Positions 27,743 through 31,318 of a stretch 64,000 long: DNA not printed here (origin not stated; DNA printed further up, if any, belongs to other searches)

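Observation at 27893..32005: Cytoplasmic fused ferredoxin-molybdopterin oxidoreductase with rhodanese and ArsR neighbours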

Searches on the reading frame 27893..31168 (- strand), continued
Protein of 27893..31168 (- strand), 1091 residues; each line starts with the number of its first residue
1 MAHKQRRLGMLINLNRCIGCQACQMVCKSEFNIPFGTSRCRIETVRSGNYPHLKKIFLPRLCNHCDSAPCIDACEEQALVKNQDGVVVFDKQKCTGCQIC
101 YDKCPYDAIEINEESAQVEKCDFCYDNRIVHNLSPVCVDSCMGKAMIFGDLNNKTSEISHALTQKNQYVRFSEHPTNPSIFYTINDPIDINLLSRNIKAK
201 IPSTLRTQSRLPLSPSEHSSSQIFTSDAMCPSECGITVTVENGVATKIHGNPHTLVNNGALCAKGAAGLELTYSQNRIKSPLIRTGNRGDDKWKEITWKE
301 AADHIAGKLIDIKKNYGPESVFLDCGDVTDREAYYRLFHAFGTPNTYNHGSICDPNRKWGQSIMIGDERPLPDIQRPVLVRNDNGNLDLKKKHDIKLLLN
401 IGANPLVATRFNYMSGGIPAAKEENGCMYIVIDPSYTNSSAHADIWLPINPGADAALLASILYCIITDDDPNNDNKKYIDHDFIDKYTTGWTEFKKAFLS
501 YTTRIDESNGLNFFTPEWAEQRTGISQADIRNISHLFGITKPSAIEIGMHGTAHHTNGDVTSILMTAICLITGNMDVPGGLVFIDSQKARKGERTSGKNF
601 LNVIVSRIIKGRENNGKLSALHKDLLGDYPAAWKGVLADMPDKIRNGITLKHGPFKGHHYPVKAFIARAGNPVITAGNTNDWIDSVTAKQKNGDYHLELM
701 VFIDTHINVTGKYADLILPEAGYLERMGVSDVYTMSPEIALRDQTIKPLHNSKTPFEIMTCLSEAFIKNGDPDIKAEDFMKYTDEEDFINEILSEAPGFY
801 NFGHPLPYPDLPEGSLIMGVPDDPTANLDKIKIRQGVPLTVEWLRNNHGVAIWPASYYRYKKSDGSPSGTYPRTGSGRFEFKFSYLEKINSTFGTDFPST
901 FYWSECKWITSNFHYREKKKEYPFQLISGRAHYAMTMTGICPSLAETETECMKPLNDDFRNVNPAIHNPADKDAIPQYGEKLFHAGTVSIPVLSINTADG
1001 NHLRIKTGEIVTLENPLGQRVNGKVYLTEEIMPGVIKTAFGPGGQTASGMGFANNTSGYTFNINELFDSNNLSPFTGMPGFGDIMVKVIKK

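Call 47: search_protein_families(library=pfam, proteins=[L050:5105-6310:+, L050:6484-7116:+, L050:7158-7748:+, L050:7764-8240:+, L050:8286-8957:+, L050:16318-16770:+, L050:16821-17309:+, L050:17345-18178:+, L050:18208-19554:+, L050:19583-20884:+], max_evalue=0.0001)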
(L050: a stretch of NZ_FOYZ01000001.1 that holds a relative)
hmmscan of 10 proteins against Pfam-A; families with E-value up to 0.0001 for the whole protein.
L050:5105-6310:+ (402 aa): 1 family
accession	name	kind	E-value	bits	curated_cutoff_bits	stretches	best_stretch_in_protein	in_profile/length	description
PF01636.29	APH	-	9.6e-15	55.4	23.2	1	92-307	7-214/239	Phosphotransferase enzyme family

L050:6484-7116:+ (211 aa): 0 families

L050:7158-7748:+ (197 aa): 1 family
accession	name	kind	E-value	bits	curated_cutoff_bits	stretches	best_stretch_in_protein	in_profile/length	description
PF12804.13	NTP_transf_3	-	1.7e-31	110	27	1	7-160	1-154/160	MobA-like NTP transferase domain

L050:7764-8240:+ (159 aa): 1 family
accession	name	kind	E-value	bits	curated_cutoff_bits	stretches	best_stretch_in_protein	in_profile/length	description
PF03205.20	MobB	-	1.5e-27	96.5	26.6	1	3-109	1-110/133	Molybdopterin guanine dinucleotide synthesis protein B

L050:8286-8957:+ (224 aa): 0 families

L050:16318-16770:+ (151 aa): 3 families
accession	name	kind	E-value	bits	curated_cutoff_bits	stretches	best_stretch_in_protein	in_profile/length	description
PF01047.28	MarR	-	5.6e-09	36.2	24.6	1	42-98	3-59/59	MarR family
PF12802.13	MarR_2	-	8e-09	36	27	1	40-97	3-61/61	MarR family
PF13463.12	HTH_27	-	9e-08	32.7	22.2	1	45-106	6-68/68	Winged helix DNA-binding domain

L050:16821-17309:+ (163 aa): 5 families
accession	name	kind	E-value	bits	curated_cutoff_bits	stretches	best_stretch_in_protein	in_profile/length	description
PF00583.31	Acetyltransf_1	-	9.2e-18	65.1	20.7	1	46-140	27-116/116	Acetyltransferase (GNAT) family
PF13508.13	Acetyltransf_7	-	6.7e-12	46.1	27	1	59-142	3-84/84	Acetyltransferase (GNAT) domain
PF13673.13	Acetyltransf_10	-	9.6e-11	42.2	23.6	1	45-146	20-113/128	Acetyltransferase (GNAT) domain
PF13302.13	Acetyltransf_3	-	5.2e-08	34.1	25.4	1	42-141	32-138/138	Acetyltransferase (GNAT) domain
PF13527.13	Acetyltransf_9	-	8.7e-07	29.4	25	1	57-123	41-112/127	Acetyltransferase (GNAT) domain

L050:17345-18178:+ (278 aa): 5 families
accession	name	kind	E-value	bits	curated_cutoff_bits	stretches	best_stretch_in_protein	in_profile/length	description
PF00142.24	Fer4_NifH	-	1.9e-101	339.5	25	1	5-271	1-267/271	4Fe-4S iron sulfur cluster binding proteins, NifH/frxC family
PF01656.29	CbiA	-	2.4e-13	50.6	25.4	1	8-227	3-124/125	CobQ/CobB/MinD/ParA nucleotide binding domain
PF13614.12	AAA_31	-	2.3e-10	41.1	27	1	4-64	1-64/177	AAA domain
PF10609.15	ParA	-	1e-08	35.4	27.1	1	9-249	9-246/246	NUBPL iron-transfer P-loop NTPase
PF02374.21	ArsA_ATPase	-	1.4e-05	25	24.3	1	4-42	1-39/305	Anion-transporting ATPase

L050:18208-19554:+ (449 aa): 1 family
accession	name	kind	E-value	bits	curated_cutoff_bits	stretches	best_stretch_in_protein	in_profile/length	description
PF00148.24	Oxidored_nitro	-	3.6e-63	214.2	28.6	1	36-436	1-398/399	Nitrogenase component 1 type Oxidoreductase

L050:19583-20884:+ (434 aa): 1 family
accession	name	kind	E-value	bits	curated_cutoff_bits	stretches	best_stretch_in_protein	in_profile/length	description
PF00148.24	Oxidored_nitro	-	3.3e-63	214.4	28.6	1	20-427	1-398/399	Nitrogenase component 1 type Oxidoreductase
